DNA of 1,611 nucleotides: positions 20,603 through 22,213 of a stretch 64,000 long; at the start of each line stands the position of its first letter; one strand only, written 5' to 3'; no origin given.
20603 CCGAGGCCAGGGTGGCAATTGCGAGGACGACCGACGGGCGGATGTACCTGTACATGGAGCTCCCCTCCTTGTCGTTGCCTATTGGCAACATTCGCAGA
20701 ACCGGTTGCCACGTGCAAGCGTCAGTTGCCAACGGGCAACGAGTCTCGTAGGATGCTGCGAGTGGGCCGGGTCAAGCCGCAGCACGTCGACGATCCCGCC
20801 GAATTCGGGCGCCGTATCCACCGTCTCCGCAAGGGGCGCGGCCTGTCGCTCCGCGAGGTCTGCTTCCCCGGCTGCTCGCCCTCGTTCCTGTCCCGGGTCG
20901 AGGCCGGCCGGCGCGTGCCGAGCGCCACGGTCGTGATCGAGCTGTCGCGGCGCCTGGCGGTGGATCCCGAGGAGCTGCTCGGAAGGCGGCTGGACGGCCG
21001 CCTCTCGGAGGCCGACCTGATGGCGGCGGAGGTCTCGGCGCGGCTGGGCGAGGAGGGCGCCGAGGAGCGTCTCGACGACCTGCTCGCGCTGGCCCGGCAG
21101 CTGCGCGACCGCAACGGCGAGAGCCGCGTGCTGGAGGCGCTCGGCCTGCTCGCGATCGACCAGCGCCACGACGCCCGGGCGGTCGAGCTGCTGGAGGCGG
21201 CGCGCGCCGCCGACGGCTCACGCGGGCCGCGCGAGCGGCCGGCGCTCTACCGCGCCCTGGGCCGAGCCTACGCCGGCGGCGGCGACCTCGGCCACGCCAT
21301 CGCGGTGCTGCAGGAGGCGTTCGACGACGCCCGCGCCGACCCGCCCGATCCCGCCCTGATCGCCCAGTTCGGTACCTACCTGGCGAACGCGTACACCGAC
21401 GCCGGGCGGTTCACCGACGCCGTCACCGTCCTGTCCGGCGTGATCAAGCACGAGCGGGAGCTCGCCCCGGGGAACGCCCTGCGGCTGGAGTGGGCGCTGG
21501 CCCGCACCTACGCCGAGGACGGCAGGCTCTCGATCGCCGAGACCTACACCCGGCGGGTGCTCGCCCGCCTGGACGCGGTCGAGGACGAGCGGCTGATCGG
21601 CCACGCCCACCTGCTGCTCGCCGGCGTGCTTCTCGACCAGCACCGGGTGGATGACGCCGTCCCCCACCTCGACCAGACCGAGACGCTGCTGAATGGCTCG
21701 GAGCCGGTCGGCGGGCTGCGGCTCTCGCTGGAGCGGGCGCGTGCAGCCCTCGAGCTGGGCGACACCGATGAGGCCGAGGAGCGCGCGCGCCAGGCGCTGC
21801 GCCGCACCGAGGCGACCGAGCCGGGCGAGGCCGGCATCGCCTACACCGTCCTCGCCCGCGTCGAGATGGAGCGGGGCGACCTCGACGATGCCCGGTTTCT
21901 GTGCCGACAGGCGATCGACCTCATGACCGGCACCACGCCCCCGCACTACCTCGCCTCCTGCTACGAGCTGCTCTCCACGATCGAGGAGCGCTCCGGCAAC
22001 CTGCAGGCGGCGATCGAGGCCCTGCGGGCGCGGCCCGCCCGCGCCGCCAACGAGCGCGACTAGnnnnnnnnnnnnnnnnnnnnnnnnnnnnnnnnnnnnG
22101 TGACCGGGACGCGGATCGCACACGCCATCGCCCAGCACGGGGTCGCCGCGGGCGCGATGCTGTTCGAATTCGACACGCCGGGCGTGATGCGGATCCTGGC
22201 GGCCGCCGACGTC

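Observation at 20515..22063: Candidate exported-peptide / HTH-TPR receptor cassette (RRNPP- or Rgg/SHP-like) in a high-GC genome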

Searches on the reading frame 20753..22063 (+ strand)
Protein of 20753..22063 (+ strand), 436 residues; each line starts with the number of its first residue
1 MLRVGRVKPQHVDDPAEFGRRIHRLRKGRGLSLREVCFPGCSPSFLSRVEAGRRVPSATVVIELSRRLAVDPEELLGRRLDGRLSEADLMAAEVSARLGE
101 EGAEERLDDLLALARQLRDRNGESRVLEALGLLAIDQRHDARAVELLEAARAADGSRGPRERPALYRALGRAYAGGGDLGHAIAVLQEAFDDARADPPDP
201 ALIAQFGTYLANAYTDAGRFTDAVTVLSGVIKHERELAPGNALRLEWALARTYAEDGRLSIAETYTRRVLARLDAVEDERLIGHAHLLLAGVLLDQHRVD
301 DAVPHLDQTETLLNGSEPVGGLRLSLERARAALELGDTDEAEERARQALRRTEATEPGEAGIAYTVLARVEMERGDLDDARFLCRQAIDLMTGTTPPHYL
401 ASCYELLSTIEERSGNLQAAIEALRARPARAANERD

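Call 6: search_protein_families(library=pfam, proteins=[window:20753-22063:+], max_evalue=0.01)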
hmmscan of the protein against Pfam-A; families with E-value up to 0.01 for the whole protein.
window:20753-22063:+ (436 aa): 16 families
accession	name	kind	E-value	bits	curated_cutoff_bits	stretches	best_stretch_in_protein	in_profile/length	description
PF13424.12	TPR_12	-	1.8e-19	70.2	30.1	2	362-425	4-69/77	Tetratricopeptide repeat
PF07719.23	TPR_2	-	1.8e-15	56.2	27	0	363-390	3-30/34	Tetratricopeptide repeat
PF17874.7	TPR_MalT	-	2.7e-15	56.9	45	2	326-428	126-229/336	MalT-like TPR region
PF13432.12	TPR_16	-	2.7e-15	56.9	32.7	1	326-389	1-59/65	Tetratricopeptide repeat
PF13428.12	TPR_14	-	9.7e-14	51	23.5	0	163-196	1-34/44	Tetratricopeptide repeat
PF13560.12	HTH_31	-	2.1e-10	41.2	27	1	17-75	1-61/64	Helix-turn-helix domain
PF13181.12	TPR_8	-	7.6e-09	35.5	25.7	0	327-351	6-30/34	Tetratricopeptide repeat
PF14559.12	TPR_19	-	8.1e-09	36.1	25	1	332-387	1-51/68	Tetratricopeptide repeat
PF01381.28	HTH_3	-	3.2e-07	30.7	23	1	22-75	1-55/55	Helix-turn-helix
PF09976.15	TPR_21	-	9.9e-07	29.1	25.5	1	323-422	77-167/193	Tetratricopeptide repeat-like domain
PF00515.34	TPR_1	-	2.6e-06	27.5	27.8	0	363-390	3-30/34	Tetratricopeptide repeat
PF13374.12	TPR_10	-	4.1e-05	23.9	27.5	0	363-390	4-31/42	Tetratricopeptide repeat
PF24885.1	TPR_NPHP3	-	0.00044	20.1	100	0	151-269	83-209/239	Nephrocystin-3 TPR domain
PF12844.13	HTH_19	-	0.00078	19.7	30.2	1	19-76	1-59/64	Helix-turn-helix domain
PF13176.12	TPR_7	-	0.0026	18.2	27.9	0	167-200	3-35/36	Tetratricopeptide repeat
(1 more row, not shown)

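Call 8: find_homologous_proteins(query=window:20753-22060:+, max_evalue=0.00001)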
Query window:20753-22060:+ (436 aa): 252 proteins with E <= 0.00001 among 8000 candidates; the best 120 are listed.
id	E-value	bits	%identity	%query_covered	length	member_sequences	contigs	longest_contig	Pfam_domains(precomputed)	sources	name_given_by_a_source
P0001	2.2e-263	892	97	99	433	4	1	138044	PF14559.13,PF09976.16,PF17874.8,PF00515.35,PF01381.29,PF13424.13,PF13432.13,PF13428.13,PF13181.13,PF13560.13,PF07719.24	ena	-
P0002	3.5e-177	608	68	95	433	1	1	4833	PF07721.21,PF14559.13,PF17874.8,PF00515.35,PF01381.29,PF13424.13,PF13432.13,PF13428.13,PF13181.13,PF13560.13,PF07719.24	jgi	jgi:tetratricopeptide (TPR) repeat protein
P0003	4.0e-173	595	67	95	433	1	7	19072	PF14559.13,PF12844.14,PF17874.8,PF00515.35,PF01381.29,PF13424.13,PF13432.13,PF13428.13,PF13181.13,PF13560.13,PF07719.24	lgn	-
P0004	1.2e-165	570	65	97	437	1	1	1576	PF10602.16,PF25063.1,PF23914.2,PF01381.29,PF13176.13,PF13428.13,PF13374.13,PF07721.21,PF14559.13,PF17874.8,PF00515.35,PF13424.13,PF13432.13,PF13181.13,PF13560.13,PF07719.24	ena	-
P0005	8.2e-165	567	66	94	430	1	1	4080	PF01381.29,PF13176.13,PF13428.13,PF13374.13,PF07721.21,PF14559.13,PF17874.8,PF00515.35,PF13424.13,PF13432.13,PF13181.13,PF13560.13,PF07719.24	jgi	jgi:tetratricopeptide (TPR) repeat protein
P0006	8.3e-163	561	65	95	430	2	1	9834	PF01381.29,PF13176.13,PF13428.13,PF13374.13,PF07721.21,PF14559.13,PF17874.8,PF00515.35,PF13424.13,PF13432.13,PF13560.13,PF07719.24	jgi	jgi:tetratricopeptide (TPR) repeat protein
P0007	4.8e-162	558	64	95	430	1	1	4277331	PF01381.29,PF13176.13,PF13428.13,PF13374.13,PF07721.21,PF14559.13,PF17874.8,PF13424.13,PF13432.13,PF13181.13,PF13560.13,PF07719.24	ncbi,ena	-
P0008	9.6e-161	554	65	95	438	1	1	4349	PF25063.1,PF23914.2,PF01381.29,PF13176.13,PF24885.2,PF13428.13,PF13374.13,PF07721.21,PF14559.13,PF17874.8,PF00515.35,PF13424.13,PF13432.13,PF13181.13,PF13560.13,PF07719.24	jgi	jgi:tetratricopeptide (TPR) repeat protein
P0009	1.2e-160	553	64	95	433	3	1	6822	PF14559.13,PF17874.8,PF01381.29,PF13424.13,PF13432.13,PF13428.13,PF13560.13,PF07719.24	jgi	jgi:tetratricopeptide (TPR) repeat protein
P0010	1.4e-160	553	64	95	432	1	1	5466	PF14559.13,PF17874.8,PF00515.35,PF01381.29,PF13424.13,PF13176.13,PF13432.13,PF13428.13,PF13181.13,PF13560.13,PF07719.24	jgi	jgi:tetratricopeptide (TPR) repeat protein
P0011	9.0e-159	547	64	95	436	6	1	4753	PF07721.21,PF14559.13,PF17874.8,PF00515.35,PF01381.29,PF13424.13,PF13432.13,PF13428.13,PF13181.13,PF13560.13,PF07719.24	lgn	-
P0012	1.3e-158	547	63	95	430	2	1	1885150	PF09976.16,PF12844.14,PF01381.29,PF13176.13,PF13428.13,PF13374.13,PF07721.21,PF14559.13,PF17874.8,PF00515.35,PF13424.13,PF13432.13,PF13181.13,PF13560.13,PF07719.24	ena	-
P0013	4.0e-158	545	65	95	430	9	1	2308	PF01381.29,PF13176.13,PF13428.13,PF13374.13,PF07721.21,PF14559.13,PF17874.8,PF13424.13,PF13432.13,PF13181.13,PF13560.13,PF07719.24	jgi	jgi:transcriptional regulator with XRE-family HTH domain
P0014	4.5e-156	538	62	95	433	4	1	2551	PF07721.21,PF14559.13,PF17874.8,PF01381.29,PF13424.13,PF13432.13,PF13428.13,PF13560.13,PF07719.24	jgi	jgi:tetratricopeptide (TPR) repeat protein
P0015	5.5e-156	538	64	95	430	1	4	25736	PF12844.14,PF01381.29,PF13176.13,PF13428.13,PF13374.13,PF07721.21,PF14559.13,PF17874.8,PF00515.35,PF13424.13,PF13432.13,PF13560.13,PF07719.24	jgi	jgi:transcriptional regulator with XRE-family HTH domain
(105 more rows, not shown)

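Call 10: find_related_loci(query=A1, collection=genome_contigs, flank=4000)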
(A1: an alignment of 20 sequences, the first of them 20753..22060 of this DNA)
Query A1 (436 aa) in genome_contigs; peptide patterns used: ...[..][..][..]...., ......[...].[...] (x = any residue, [..] = any of these).
110 stretches matched a pattern; 71 encode a relative of the query (tblastn E <= 1e-3); 71 distinct loci.
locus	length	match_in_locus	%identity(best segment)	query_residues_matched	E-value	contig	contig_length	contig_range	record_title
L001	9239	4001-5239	64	4-416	6e-159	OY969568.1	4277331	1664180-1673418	MAG: uncultured Actinomycetes bacterium isolate MFD05502.bin.2.11 genome assembly, chromosome: 1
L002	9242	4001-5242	63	4-417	1e-154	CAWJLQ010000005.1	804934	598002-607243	MAG: uncultured Actinomycetes bacterium isolate MFD02416.bin.1.334 genome assembly, contig: contig_33984, whole genome s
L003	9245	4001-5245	64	4-418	4e-152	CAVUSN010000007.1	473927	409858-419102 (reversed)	MAG: uncultured Actinomycetes bacterium isolate MFD06085.bin.2.163 genome assembly, contig: contig_32354, whole genome s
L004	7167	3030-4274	61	4-418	2e-150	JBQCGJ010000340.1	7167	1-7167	MAG: Gaiellales bacterium isolate bin260 k141_479933, whole genome shotgun sequence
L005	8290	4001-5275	59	4-428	6e-145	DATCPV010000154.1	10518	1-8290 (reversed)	MAG TPA_asm: Gaiellales bacterium isolate SMAG_U7236 k141_45342, whole genome shotgun sequence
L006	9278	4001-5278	59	4-429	1e-144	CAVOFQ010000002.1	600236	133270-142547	MAG: uncultured Actinomycetes bacterium isolate MFD10113.bin.2.41 genome assembly, contig: contig_16122, whole genome sh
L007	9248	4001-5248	63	1-416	1e-143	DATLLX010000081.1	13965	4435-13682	MAG TPA_asm: Gaiellales bacterium isolate SMAG_U13759 k141_1698029, whole genome shotgun sequence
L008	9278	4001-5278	59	4-429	5e-142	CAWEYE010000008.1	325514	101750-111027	MAG: uncultured Actinomycetes bacterium isolate MFD06085.bin.2.158 genome assembly, contig: contig_47279, whole genome s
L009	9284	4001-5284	59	1-428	1e-140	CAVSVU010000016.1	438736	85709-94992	MAG: uncultured Actinomycetes bacterium isolate MFD05841.bin.1.21 genome assembly, contig: contig_46396, whole genome sh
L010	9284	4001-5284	59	1-428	2e-136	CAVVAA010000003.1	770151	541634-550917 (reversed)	MAG: uncultured Actinomycetes bacterium isolate MFD05513.bin.2.233 genome assembly, contig: contig_2961, whole genome sh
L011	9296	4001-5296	59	4-435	1e-135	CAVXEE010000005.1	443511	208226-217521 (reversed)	MAG: uncultured Actinomycetes bacterium isolate MFD02134.bin.2.215 genome assembly, contig: contig_43597, whole genome s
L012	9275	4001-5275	58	4-428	7e-133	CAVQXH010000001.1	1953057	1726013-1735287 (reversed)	MAG: uncultured Actinomycetes bacterium isolate MFD10113.bin.3.495 genome assembly, contig: contig_1638, whole genome sh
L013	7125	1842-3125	57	1-428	1e-132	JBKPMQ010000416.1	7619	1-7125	MAG: Actinomycetota bacterium isolate GS_HAYS_MAG_00062 GS_HAYS_000000000591, whole genome shotgun sequence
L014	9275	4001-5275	59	4-428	8e-132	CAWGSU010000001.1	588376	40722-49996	MAG: uncultured Actinomycetes bacterium isolate MFD05521.bin.1.59 genome assembly, contig: contig_102413, whole genome s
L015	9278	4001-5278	60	4-429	2e-131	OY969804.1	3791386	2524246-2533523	MAG: uncultured Actinomycetes bacterium isolate MFD00731.bin.c.4 genome assembly, chromosome: 1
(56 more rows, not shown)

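Call 20: search_solved_structures(query=A2, max_evalue=1)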
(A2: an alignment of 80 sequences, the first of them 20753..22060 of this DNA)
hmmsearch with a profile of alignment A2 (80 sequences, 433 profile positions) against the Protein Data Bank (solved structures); distinct sequences matched with E-value up to 1: 135 (the best 60 are shown).
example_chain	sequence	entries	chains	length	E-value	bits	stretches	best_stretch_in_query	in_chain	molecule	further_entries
9qhb_A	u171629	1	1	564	2.5e-21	79.4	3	134-283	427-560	Engineered tetratricopeptide repeat protein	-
9qhc_A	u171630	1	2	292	4.2e-12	49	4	127-229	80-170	Engineered tetratricopeptide repeat protein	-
8bu0_A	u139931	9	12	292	4.8e-12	48.8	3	127-266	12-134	Consensus tetratricopeptide repeat protein | Crystal structure of an 8-repeat consensus TPR superhelix with Zinc. | Monomer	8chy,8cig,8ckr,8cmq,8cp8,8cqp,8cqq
1y7y_A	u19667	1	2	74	1.2e-10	44.2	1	7-72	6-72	C.AhdI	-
2qfc_A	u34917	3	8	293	5.1e-09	38.9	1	12-70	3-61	PlcR protein | Transcriptional activator PlcR protein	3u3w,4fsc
7ai4_A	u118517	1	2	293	5.4e-09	38.8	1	164-358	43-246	Isoform C of Kinesin light chain 1,Isoform C of Kinesin light chain 1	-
5oj8_A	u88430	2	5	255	5.5e-09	38.7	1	149-353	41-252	Kinesin light chain 1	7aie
1hz4_A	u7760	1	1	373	8.8e-09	38.1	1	287-427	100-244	MALT REGULATORY PROTEIN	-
3nf1_A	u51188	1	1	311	2.7e-08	36.5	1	165-355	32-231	Kinesin light chain 1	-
8tac_A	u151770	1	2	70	2.8e-08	36.4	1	5-67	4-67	DBP48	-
6f9i_A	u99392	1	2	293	3.6e-08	36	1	165-378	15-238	Kinesin light chain 2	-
6ejn_A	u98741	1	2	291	3.9e-08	35.9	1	165-376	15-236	Kinesin light chain 2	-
5fjy_A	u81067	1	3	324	4.4e-08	35.8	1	158-378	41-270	KINESIN LIGHT CHAIN 2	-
5ojf_A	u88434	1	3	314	5.4e-08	35.5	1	165-376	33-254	Kinesin light chain 2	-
6fv0_A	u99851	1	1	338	7.8e-08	34.9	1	166-353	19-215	Kinesin light chain 1,Torsin-1A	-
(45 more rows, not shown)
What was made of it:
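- On RRNPP peptide-sensing regulators: PlcR, ComR and Rgg match through the HTH; the Rgg match extends about 50 residues past it (call 20).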

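Call 28: predict_structure(alignment_id=A2)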
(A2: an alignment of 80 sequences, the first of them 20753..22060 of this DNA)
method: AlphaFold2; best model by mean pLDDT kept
length: 436 residues; sequences in the alignment: 80
mean_pLDDT: 90.0   pTM: 0.78
mean pLDDT of the five models: 90.0, 89.5, 88.9, 88.8, 87.4
residues with pLDDT >= 90: 314; 70-90: 93; 50-70: 17; < 50: 12
segments of 3 or more residues with pLDDT < 50: 1-7, 432-436
pLDDT, mean of each block of 10 residues (from residue 1): 46 83 93 93 95 89 91 78 86 91 95 92 97 93 98 93 96 92 98 96 95 92 95 87 91 92 95 80 94 96 96 71 92 97 94 79 97 98 97 86 97 98 89 39
secondary structure, 60 per line:
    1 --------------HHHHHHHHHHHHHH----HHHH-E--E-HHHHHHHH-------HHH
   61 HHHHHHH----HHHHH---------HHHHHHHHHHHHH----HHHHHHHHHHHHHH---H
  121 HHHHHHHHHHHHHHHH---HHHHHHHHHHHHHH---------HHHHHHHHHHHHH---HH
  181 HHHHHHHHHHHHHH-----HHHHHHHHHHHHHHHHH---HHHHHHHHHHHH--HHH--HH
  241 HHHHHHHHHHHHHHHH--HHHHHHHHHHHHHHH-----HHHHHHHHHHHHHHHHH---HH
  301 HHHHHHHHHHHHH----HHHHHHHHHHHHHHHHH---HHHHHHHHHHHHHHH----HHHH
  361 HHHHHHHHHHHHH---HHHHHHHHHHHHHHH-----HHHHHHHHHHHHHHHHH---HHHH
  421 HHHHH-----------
elements in order: H15-28 H33-36 H43-50 H58-67 H72-76 H86-98 H103-116 H120-136 H140-153 H163-175 H179-194 H200-216 H220-231 H239-256 H259-273 H279-295 H299-313 H318-334 H338-352 H357-373 H377-391 H397-413 H417-425
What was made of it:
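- On RRNPP peptide-sensing regulators: AlphaFold2 model with pLDDT 90: an HTH followed by 18 helices, i.e. nine TPR repeats (call 28).
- It has an HTH plus nine TPR repeats (calls 6, 28).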

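Call 31: fold_search(model_id=the predicted structure, library=pdb)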
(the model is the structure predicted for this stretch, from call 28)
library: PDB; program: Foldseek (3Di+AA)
matches with E <= 10: 1599; with E <= 0.001: 251
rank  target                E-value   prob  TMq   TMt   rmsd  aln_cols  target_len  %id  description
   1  5dse_C                5.1e-07  1.00  0.51  0.33  12.3       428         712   15  Crystal Structure of the TTC7B/Hyccin Complex (released 2015-12-02)
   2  5a7d_D                1.7e-06  1.00  0.45  0.55   7.8       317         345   17  Tetrameric assembly of LGN with Inscuteable (released 2016-08-03)
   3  4a1s_B                2.1e-06  1.00  0.48  0.59   7.2       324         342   17  Crystallographic structure of the Pins:Insc complex (released 2012-03-28)
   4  8jal_B                2.1e-06  1.00  0.56  0.44  15.5       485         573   13  Structure of CRL2APPBP2 bound with RxxGP degron (dimer) (released 2023-10-18)
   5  5a7d_G                2.6e-06  1.00  0.44  0.54   7.9       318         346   17  Tetrameric assembly of LGN with Inscuteable (released 2016-08-03)
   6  8rw5                  2.6e-06  1.00  0.41  0.23  22.9       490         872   16  Symmetry expansion of dimeric transmembrane anti-sigma factor DdvA (released 2024-11-06)
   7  6vbu_8                3.0e-06  1.00  0.42  0.39   7.7       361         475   16  Structure of the bovine BBSome complex (released 2020-01-29)
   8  4a1s_A                3.2e-06  1.00  0.48  0.59   7.2       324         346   17  Crystallographic structure of the Pins:Insc complex (released 2012-03-28)
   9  5a7d_C                3.2e-06  1.00  0.44  0.54   7.9       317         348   17  Tetrameric assembly of LGN with Inscuteable (released 2016-08-03)
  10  6bq1_B                3.8e-06  1.00  0.52  0.33  11.8       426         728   15  Human PI4KIIIa lipid kinase complex (released 2017-12-13)
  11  7kzp_G                4.0e-06  1.00  0.30  0.24  16.3       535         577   13  Structure of the human Fanconi anaemia Core complex (released 2021-03-10)
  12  8bbg_D                4.5e-06  1.00  0.35  0.15  14.0       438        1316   16  Structure of the IFT-A complex; anterograde IFT-A train model (released 2022-12-21)
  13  9hvq_Q                5.0e-06  1.00  0.31  0.17  18.3       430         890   16  Structure of the transcribing Pol II-DSIF-PAF-SPT6-RECQL5 complex (released 2025-07-16)
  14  5dbk_A                5.6e-06  1.00  0.58  0.69   5.3       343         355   14  apo form of the quorum sensor NprR from B. thuringiensis (released 2016-07-13)
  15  5a7d_F                6.1e-06  1.00  0.44  0.53   8.1       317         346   17  Tetrameric assembly of LGN with Inscuteable (released 2016-08-03)
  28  8jal_A                1.1e-05  1.00  0.56  0.44  15.4       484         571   13  Structure of CRL2APPBP2 bound with RxxGP degron (dimer) (released 2023-10-18)
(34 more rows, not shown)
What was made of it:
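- On RRNPP peptide-sensing regulators: Foldseek: NprR and phi3T Rap have the best TM-scores among bacterial proteins, but their E-values equal those of generic TPR proteins (call 31).
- Closest known: NprR / NprX of the Bacillus cereus group. Same: The same architecture and size: an HTH plus nine TPR repeats in about 420 aa. It is the best bacterial structural match (5dbk_A, TMq 0.58 / TMt 0.69, call 31).
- Closest known: TPR receptors of C-terminal peptides. Same: APPBP2 bound to RxxGP is among the top structural matches (8jal, TMq 0.56, call 31).
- A eukaryotic TPR protein bound to an RxxGP C-terminal degron also matches (call 31).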

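Call 34: find_related_loci(query=A1, collection=metagenome_contigs, flank=1500)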
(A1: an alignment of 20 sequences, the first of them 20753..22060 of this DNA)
Query A1 (436 aa) in metagenome_contigs; peptide patterns used: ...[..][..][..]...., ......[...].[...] (x = any residue, [..] = any of these).
126 stretches matched a pattern; 72 encode a relative of the query (tblastn E <= 1e-3); 72 distinct loci.
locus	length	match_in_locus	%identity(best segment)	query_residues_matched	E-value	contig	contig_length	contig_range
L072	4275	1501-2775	64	4-428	6e-167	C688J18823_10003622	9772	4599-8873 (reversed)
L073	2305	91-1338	63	3-418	2e-172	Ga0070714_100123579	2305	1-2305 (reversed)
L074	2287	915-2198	60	1-428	3e-159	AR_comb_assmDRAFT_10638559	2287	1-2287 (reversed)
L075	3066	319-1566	63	1-416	2e-147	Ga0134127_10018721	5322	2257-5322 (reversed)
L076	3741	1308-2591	60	1-428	7e-149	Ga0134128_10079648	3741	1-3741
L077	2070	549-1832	59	1-428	2e-154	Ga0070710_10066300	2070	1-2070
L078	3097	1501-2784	59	1-428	2e-149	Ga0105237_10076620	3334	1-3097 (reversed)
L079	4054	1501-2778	60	3-428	8e-145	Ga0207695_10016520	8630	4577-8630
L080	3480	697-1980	59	1-428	1e-145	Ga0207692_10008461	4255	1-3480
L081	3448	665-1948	59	1-428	2e-144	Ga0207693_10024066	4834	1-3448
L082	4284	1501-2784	59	1-428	4e-142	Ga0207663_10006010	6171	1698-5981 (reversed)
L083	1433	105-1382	60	4-429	2e-153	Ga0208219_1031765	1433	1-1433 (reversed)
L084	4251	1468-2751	59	1-428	2e-139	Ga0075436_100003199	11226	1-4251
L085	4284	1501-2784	59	1-428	2e-138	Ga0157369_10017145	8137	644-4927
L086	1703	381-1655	59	4-428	6e-146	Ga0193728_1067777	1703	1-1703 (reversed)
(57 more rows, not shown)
